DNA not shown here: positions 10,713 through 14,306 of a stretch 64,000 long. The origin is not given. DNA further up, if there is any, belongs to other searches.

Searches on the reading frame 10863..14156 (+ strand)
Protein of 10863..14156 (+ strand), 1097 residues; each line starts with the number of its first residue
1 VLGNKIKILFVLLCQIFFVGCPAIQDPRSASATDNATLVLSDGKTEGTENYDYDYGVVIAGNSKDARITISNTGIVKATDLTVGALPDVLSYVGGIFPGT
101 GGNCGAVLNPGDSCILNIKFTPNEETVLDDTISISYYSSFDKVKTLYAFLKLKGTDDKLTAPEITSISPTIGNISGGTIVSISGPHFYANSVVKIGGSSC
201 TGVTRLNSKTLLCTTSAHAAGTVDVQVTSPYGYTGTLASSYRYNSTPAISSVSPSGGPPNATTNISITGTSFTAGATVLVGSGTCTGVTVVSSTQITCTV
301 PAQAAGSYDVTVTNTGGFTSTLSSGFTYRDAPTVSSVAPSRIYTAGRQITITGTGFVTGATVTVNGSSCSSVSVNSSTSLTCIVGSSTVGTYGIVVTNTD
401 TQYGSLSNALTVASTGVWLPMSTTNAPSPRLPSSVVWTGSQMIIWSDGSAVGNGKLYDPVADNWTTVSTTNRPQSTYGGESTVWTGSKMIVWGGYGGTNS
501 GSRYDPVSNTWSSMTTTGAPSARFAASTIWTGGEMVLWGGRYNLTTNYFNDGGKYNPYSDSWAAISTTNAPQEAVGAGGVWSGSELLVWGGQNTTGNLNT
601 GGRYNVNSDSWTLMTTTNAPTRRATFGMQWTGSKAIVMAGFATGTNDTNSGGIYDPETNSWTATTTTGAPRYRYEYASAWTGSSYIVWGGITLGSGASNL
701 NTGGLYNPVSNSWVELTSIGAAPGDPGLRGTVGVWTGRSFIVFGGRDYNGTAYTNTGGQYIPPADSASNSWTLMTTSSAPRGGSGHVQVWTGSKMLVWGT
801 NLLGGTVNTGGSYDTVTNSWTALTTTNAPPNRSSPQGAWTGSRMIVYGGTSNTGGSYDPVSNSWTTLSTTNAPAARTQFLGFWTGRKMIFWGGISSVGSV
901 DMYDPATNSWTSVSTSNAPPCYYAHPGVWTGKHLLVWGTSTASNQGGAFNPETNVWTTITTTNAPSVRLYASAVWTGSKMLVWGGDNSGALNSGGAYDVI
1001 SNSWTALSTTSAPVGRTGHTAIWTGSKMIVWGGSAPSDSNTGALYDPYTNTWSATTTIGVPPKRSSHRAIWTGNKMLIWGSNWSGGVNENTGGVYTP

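Call 81: search_protein_families(library=pfam, proteins=[window:10863-14156:+], max_evalue=0.001)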
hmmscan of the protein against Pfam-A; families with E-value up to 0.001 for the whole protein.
window:10863-14156:+ (1097 aa): 10 families
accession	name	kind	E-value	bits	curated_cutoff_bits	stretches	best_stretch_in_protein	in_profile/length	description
PF24681.1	Kelch_KLHDC2_KLHL20_DRC7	-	3e-79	265.8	50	6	927-1081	4-172/221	KLHDC2/KLHL20/DRC7 Kelch-repeats domain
PF24981.1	Beta-prop_ATRN-LZTR1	-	3.9e-47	161.3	50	4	811-1034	18-280/289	Attractin/LZTR1 beta-propeller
PF01833.30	TIG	-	9e-38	128.6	20.9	3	247-328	1-84/84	IPT/TIG domain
PF01344.31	Kelch_1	-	6.8e-17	61.1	20.1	0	894-915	23-44/46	Kelch motif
PF13964.12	Kelch_6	-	6.3e-12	45.5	25.3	0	931-961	11-45/50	Kelch motif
PF25210.1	Kelch_FKB95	-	5.3e-10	39.8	70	1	961-1082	26-150/268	FKB95, Kelch-repeats domain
PF07646.21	Kelch_2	-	7.6e-10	38.7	21.3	0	1016-1056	2-45/48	Kelch motif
PF13415.12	Kelch_3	-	3.2e-06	27.6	22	0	887-923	3-42/48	Galactose oxidase, central domain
PF20144.5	TIG_SUH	-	9.7e-05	22.9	24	0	250-312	5-64/94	TIG domain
PF13418.12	Kelch_4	-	0.00053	20.3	21.6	0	897-919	28-48/49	Galactose oxidase, central domain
